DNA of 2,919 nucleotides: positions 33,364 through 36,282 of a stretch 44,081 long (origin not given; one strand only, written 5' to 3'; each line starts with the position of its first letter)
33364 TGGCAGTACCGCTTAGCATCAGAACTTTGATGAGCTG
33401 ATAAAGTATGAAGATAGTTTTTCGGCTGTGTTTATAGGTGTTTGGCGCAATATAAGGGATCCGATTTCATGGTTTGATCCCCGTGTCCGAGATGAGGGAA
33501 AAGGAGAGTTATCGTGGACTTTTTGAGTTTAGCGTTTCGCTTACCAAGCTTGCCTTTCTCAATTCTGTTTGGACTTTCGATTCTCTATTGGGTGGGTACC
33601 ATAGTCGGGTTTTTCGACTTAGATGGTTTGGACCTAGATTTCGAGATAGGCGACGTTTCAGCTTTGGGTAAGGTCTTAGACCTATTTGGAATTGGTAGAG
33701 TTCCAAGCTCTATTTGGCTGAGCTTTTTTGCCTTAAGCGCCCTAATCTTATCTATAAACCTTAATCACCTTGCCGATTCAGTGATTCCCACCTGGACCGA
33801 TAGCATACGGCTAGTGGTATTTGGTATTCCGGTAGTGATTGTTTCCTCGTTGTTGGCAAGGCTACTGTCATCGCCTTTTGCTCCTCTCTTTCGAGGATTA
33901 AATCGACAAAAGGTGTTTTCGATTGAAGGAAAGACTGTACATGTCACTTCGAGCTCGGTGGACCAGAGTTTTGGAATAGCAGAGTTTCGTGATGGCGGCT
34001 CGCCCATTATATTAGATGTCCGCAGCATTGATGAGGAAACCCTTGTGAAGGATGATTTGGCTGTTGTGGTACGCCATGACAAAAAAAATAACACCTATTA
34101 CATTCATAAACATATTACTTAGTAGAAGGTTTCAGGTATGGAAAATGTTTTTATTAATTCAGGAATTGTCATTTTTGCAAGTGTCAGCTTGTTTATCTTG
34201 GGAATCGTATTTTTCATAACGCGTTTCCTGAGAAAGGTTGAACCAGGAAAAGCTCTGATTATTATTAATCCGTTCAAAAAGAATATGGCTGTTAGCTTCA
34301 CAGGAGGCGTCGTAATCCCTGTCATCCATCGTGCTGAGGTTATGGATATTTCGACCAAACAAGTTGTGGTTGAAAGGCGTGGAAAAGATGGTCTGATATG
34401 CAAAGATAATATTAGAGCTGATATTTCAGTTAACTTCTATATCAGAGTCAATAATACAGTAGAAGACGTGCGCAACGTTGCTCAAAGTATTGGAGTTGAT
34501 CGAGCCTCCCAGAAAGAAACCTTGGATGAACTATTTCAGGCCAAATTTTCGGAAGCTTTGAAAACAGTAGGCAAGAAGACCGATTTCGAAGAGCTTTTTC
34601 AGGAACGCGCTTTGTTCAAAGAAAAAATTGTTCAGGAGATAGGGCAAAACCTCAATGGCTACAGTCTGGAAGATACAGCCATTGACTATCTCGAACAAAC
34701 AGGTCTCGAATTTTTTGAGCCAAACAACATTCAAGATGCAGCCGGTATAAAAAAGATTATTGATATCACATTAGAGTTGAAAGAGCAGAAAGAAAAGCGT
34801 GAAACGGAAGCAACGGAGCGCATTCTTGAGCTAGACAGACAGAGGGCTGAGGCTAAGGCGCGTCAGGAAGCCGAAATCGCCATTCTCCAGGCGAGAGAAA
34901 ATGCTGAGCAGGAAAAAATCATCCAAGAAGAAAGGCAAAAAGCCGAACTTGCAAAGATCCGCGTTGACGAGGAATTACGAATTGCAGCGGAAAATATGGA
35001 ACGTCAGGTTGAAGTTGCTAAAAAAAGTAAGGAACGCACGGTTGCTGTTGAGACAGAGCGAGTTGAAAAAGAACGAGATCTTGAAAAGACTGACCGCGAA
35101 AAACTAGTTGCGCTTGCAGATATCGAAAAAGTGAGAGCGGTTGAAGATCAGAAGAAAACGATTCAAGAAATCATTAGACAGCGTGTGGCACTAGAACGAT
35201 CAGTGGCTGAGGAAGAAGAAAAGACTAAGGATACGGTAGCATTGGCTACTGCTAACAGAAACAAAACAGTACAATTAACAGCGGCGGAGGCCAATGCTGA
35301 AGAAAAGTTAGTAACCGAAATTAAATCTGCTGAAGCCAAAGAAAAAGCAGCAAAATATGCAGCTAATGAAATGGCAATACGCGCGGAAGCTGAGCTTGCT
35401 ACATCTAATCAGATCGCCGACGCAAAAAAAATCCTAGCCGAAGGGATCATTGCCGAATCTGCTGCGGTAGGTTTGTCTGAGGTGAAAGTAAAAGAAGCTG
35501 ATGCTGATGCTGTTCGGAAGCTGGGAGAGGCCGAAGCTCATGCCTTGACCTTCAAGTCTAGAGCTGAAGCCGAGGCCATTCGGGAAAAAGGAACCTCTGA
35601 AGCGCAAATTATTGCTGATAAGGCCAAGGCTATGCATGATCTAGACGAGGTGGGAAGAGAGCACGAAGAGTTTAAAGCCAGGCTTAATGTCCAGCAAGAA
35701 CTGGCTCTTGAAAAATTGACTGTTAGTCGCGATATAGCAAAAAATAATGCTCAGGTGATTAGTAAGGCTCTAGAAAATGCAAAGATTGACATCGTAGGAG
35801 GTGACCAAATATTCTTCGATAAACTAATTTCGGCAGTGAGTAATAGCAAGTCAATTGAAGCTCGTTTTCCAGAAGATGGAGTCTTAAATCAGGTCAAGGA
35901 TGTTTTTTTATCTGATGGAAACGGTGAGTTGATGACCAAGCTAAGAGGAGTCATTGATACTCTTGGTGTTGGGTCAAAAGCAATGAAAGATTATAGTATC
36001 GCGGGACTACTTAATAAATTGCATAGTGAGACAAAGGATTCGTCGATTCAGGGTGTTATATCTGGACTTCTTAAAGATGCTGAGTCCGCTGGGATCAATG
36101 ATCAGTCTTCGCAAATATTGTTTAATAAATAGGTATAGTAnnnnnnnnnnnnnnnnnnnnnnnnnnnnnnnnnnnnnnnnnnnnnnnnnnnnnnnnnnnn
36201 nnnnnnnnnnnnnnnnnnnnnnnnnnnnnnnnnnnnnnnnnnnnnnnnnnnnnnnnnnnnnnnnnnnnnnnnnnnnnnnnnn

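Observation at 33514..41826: Four-gene operon coupling an NfeD/YqiJ-flotillin pair to a giant AAA+ ATPase and a membrane coiled-coil protein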

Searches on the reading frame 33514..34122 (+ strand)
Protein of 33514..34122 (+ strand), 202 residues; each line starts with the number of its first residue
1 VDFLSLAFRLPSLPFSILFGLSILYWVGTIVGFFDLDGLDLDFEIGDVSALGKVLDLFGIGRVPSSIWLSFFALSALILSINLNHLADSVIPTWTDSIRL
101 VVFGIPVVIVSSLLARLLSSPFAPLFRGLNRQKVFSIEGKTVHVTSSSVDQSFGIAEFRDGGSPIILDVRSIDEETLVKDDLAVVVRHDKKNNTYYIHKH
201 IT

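Call 5: search_protein_families(library=pfam, proteins=[window:33514-34122:+], max_evalue=0.1)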
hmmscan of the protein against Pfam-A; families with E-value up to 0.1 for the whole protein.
window:33514-34122:+ (202 aa): 1 family
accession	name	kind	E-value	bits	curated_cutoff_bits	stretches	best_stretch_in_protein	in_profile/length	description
PF21001.2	YqiJ_N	-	4.2e-05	24.1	23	1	17-108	22-115/116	Inner membrane protein YqiJ, N-terminal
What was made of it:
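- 33514..34122 (+): g1: YqiJ/YuaF-type (short NfeD-like) inner-membrane protein, 202 aa, three hydrophobic segments. Pfam YqiJ_N scores 24.1 bits against a cut-off of 23 (call 5).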

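Call 6: search_protein_families(library=ncbifam, proteins=[window:33514-34122:+], max_evalue=0.1)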
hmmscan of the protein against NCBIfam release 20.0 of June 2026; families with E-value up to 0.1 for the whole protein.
window:33514-34122:+ (202 aa): 0 families

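Call 7: search_protein_families(library=padloc, proteins=[window:33514-34122:+], max_evalue=0.1)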
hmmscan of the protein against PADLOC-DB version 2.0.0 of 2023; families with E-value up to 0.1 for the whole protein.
window:33514-34122:+ (202 aa): 0 families

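Call 58: search_protein_families(library=phrogs, proteins=[window:33514-34122:+], max_evalue=0.001)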
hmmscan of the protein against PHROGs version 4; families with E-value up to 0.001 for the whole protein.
window:33514-34122:+ (202 aa): 0 families

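Call 68: search_solved_structures(query=window:33514-34122:+, max_evalue=1)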
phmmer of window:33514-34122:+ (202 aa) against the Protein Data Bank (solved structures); distinct sequences matched with E-value up to 1: 0.

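Call 72: search_solved_structures(query=A6, max_evalue=1)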
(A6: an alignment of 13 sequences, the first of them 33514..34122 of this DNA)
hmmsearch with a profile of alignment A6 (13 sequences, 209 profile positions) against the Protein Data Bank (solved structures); distinct sequences matched with E-value up to 1: 1.
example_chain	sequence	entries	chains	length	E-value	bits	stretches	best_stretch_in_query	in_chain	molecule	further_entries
8up5_P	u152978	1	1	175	0.94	12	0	139-183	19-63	KEOPS complex subunit Pcc1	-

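Call 74: search_protein_families(library=pfam, alignment_id=A6, max_evalue=0.01)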
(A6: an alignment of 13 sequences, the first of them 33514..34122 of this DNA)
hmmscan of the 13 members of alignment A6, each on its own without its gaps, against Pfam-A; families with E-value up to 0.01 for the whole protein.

A. member 1, window:33514-34122:+ (202 aa): 1 family
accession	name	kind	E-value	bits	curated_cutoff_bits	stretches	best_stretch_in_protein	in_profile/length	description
PF21001.2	YqiJ_N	-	4.2e-05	24.1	23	1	17-108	22-115/116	Inner membrane protein YqiJ, N-terminal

B. families by the number of members that match (of 13 scanned): 2 families
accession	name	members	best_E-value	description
PF21001.2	YqiJ_N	4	1.6e-05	Inner membrane protein YqiJ, N-terminal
PF01957.25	NfeD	1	0.0049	NfeD-like C-terminal, partner-binding domain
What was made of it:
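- On YqiJ/YuaF (short NfeD-like) membrane protein: PF01957 is hit by only 1 of 13 family members, at E 0.0049 (call 74).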

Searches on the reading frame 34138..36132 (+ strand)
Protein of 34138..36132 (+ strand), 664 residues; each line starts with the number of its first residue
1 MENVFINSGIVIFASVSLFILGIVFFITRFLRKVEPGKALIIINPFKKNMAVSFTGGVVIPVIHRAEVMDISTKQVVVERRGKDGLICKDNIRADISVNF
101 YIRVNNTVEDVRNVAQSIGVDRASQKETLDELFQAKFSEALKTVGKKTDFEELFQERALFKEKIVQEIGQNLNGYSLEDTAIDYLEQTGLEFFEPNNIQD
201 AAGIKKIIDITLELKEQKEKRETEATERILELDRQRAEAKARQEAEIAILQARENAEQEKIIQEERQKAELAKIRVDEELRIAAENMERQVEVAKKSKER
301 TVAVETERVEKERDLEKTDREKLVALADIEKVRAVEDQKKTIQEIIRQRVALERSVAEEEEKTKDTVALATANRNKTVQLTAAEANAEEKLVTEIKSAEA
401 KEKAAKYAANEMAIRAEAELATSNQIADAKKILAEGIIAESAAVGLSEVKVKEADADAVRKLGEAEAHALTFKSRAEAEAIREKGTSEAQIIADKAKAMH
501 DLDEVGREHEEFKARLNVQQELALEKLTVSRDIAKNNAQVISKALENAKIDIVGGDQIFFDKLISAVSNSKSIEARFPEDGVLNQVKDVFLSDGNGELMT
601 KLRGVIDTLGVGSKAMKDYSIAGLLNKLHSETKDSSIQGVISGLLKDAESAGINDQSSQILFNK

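Call 5: search_protein_families(library=pfam, proteins=[window:34138-36132:+], max_evalue=0.1)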
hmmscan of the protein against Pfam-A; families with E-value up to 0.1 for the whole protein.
window:34138-36132:+ (664 aa): 1 family
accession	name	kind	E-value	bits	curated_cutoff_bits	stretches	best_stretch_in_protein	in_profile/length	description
PF01145.31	Band_7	-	1e-07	32.6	23.6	1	33-218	2-165/176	SPFH domain / Band 7 family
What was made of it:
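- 34138..36132 (+): g2: YqiK-type flotillin (N-terminal TM, SPFH/Band_7 domain, long E/A/K/R/Q-rich helical region, family-specific C-terminal region), 664 aa. Pfam Band_7 scores 32.6 bits against a cut-off of 23.6 (call 5).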

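Call 6: search_protein_families(library=ncbifam, proteins=[window:34138-36132:+], max_evalue=0.1)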
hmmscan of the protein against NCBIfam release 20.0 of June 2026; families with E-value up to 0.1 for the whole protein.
window:34138-36132:+ (664 aa): 1 family
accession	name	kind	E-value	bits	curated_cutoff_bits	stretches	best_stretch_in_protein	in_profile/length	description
NF011416.0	PRK14843.1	equivalog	0.022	13.7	429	1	34-76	199-241/347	dihydrolipoamide acetyltransferase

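Call 7: search_protein_families(library=padloc, proteins=[window:34138-36132:+], max_evalue=0.1)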
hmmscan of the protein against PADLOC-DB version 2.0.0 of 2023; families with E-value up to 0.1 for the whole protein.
window:34138-36132:+ (664 aa): 0 families

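Call 58: search_protein_families(library=phrogs, proteins=[window:34138-36132:+], max_evalue=0.001)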
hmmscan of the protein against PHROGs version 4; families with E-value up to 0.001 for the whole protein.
window:34138-36132:+ (664 aa): 1 family
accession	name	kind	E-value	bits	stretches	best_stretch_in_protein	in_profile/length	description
phrog_200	-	other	0.00061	20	1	9-285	81-330/379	lipoprotein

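Call 67: search_solved_structures(query=window:34138-36132:+, max_evalue=0.1)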
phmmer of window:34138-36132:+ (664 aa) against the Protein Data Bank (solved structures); distinct sequences matched with E-value up to 0.1: 0.

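Call 71: search_solved_structures(query=A5, max_evalue=0.1)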
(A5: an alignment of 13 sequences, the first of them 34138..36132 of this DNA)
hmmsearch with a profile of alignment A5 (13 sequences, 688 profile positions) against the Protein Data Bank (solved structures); distinct sequences matched with E-value up to 0.1: 0.
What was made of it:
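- Tried and rejected: Searches for g1, g2 and their family profiles were empty (calls 67, 68, 71, 72).
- On YqiK/FloT-type flotillin (SPFH superfamily): PDB sequence searches with the protein and with the family profile found nothing (calls 67 and 71).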

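Call 73: search_protein_families(library=pfam, alignment_id=A5, max_evalue=0.01)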
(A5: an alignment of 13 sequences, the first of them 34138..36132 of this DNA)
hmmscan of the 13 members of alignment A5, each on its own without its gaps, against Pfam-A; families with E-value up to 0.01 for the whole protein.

A. member 1, window:34138-36132:+ (664 aa): 1 family
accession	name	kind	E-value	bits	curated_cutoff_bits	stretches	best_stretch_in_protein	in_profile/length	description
PF01145.31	Band_7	-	1e-07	32.6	23.6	1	33-218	2-165/176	SPFH domain / Band 7 family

B. families by the number of members that match (of 13 scanned): 1 family
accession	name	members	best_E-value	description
PF01145.31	Band_7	3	2.5e-12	SPFH domain / Band 7 family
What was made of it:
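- On YqiK/FloT-type flotillin (SPFH superfamily): Only 3 of 13 family members reach E<=0.01 (call 73), so the family is divergent.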
